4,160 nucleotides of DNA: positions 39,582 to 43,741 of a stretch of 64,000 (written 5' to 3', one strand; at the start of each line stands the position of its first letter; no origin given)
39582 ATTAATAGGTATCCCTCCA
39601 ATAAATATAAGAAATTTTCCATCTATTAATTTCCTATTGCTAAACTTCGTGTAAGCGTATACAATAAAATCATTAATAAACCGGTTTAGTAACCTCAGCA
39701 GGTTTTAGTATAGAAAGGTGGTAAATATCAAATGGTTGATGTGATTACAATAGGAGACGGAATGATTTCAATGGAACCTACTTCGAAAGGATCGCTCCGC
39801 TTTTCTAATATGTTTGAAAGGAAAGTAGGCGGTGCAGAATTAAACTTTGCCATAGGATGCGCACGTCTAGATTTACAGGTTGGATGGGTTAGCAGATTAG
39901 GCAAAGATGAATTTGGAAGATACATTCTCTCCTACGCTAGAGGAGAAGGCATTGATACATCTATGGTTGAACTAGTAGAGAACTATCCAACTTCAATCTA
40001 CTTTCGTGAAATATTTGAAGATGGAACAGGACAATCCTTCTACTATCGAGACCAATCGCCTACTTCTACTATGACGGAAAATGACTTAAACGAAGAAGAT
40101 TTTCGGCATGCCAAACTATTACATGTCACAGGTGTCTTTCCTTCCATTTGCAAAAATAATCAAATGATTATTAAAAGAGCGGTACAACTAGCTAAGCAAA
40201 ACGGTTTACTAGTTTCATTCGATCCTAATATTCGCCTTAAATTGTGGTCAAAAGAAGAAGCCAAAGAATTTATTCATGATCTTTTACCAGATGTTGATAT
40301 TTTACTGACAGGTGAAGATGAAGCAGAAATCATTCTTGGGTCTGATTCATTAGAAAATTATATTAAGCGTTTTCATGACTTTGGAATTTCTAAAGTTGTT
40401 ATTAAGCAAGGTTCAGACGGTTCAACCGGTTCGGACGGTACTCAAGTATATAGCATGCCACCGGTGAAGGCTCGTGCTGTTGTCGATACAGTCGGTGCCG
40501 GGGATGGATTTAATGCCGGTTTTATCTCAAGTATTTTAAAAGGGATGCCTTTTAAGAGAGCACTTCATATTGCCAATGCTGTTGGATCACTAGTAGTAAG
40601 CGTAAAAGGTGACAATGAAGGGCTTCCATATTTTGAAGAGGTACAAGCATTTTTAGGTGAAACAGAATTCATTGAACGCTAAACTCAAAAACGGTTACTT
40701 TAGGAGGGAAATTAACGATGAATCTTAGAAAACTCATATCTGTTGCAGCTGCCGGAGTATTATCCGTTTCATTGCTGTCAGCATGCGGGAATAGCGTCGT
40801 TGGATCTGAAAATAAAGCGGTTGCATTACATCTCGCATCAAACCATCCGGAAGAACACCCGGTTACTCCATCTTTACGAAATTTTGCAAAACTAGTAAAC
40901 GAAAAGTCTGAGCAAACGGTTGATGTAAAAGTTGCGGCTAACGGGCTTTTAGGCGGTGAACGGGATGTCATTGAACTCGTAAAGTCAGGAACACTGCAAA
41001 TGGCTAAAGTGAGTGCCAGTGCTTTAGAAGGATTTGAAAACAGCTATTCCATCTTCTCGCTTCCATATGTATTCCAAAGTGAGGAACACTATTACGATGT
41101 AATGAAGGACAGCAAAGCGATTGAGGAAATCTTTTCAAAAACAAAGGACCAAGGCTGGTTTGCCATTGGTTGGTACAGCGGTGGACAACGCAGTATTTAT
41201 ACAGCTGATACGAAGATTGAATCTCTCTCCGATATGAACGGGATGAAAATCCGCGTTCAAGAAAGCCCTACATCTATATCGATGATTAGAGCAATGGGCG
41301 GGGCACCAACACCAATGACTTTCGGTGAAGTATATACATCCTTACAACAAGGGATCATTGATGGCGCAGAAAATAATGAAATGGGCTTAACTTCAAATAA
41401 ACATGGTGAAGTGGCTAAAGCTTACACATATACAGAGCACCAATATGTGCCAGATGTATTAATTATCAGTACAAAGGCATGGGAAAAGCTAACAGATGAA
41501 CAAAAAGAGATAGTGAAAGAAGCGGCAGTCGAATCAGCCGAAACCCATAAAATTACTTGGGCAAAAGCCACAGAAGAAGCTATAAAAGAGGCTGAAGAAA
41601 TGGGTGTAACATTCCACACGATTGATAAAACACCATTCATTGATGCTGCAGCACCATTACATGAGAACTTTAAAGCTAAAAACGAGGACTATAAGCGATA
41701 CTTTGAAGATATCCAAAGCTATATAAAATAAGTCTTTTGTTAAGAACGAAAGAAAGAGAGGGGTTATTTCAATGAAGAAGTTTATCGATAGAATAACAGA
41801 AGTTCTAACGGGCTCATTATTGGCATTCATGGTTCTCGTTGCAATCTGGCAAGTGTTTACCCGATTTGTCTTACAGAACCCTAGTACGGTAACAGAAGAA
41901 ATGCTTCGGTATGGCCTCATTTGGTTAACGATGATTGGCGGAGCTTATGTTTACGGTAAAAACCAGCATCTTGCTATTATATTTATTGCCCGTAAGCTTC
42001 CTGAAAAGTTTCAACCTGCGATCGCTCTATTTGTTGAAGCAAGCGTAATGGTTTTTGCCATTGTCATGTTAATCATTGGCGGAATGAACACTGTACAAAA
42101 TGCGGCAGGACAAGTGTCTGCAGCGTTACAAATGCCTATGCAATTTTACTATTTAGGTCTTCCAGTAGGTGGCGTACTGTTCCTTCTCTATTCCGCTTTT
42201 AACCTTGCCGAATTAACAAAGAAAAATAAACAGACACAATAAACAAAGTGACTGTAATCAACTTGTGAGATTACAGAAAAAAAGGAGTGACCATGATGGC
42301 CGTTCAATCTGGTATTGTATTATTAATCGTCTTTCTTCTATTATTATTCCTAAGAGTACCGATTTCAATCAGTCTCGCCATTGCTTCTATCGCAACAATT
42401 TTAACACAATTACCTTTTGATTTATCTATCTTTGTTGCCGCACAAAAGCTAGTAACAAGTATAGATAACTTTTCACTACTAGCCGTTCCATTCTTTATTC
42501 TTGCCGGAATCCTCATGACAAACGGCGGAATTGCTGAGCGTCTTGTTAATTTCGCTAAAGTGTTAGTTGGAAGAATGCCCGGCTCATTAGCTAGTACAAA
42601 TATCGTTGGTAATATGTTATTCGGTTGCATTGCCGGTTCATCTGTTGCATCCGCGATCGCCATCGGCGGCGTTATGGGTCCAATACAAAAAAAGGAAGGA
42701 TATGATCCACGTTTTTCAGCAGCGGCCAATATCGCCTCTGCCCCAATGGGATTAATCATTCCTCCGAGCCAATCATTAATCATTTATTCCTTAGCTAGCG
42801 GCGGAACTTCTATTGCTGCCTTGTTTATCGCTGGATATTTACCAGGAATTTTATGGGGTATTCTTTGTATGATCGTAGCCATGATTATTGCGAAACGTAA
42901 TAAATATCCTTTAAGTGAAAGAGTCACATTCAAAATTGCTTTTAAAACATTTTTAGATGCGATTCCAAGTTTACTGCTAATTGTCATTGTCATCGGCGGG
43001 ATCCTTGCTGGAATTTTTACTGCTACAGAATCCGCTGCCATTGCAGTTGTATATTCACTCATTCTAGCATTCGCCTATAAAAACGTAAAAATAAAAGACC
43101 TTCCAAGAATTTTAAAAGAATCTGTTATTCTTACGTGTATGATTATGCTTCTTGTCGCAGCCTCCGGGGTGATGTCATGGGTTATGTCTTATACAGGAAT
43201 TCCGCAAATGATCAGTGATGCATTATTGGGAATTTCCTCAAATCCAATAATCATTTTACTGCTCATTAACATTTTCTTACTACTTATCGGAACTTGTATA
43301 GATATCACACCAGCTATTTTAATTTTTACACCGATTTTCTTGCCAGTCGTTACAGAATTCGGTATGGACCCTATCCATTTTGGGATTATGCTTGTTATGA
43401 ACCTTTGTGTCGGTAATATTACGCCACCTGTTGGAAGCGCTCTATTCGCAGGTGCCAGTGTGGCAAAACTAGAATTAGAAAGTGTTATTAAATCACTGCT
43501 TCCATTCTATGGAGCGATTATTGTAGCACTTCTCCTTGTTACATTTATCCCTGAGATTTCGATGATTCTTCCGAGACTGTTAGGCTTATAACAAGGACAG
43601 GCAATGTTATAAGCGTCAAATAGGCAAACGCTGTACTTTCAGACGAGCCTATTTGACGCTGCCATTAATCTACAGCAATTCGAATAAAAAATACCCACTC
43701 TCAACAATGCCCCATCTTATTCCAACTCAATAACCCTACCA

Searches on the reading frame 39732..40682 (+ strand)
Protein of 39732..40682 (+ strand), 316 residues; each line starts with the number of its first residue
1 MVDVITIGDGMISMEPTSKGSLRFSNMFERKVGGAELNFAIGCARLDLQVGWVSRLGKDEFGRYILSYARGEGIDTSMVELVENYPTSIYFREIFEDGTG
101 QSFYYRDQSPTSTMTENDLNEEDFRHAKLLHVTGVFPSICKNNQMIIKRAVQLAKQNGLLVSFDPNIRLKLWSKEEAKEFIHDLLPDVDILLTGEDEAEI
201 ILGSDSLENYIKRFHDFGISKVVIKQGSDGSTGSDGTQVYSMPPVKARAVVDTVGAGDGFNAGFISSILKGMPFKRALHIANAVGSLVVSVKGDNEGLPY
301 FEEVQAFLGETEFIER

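Call 48: search_protein_families(library=pfam, proteins=[window:39732-40682:+], max_evalue=0.00001)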
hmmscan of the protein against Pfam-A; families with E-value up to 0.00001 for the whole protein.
window:39732-40682:+ (316 aa): 1 family
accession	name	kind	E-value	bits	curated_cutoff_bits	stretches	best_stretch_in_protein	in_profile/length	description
PF00294.29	PfkB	-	5e-62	210.4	25.8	1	3-299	3-300/302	pfkB family carbohydrate kinase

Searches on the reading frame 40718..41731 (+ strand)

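Call 48: search_protein_families(library=pfam, proteins=[window:40718-41731:+], max_evalue=0.00001)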
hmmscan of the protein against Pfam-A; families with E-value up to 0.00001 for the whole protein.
window:40718-41731:+ (337 aa): 1 family
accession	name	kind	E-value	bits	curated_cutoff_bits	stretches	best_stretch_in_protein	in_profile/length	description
PF03480.18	DctP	-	1.2e-77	261.5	23.4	1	40-319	2-283/286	Bacterial extracellular solute-binding protein, family 7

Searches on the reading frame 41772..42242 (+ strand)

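Call 48: search_protein_families(library=pfam, proteins=[window:41772-42242:+], max_evalue=0.00001)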
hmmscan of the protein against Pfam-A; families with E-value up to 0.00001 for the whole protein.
window:41772-42242:+ (156 aa): 1 family
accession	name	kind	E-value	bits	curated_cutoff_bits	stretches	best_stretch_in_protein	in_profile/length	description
PF04290.18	DctQ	-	8.1e-30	103.9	28.3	1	20-149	1-130/132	Tripartite ATP-independent periplasmic transporters, DctQ component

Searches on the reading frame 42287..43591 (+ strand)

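Call 48: search_protein_families(library=pfam, proteins=[window:42287-43591:+], max_evalue=0.00001)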
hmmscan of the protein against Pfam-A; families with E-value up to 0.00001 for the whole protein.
window:42287-43591:+ (434 aa): 1 family
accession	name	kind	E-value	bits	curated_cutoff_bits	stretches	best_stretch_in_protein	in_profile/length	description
PF06808.19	DctM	-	1.9e-125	419.4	23.8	1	13-424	1-413/413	Tripartite ATP-independent periplasmic transporter, DctM component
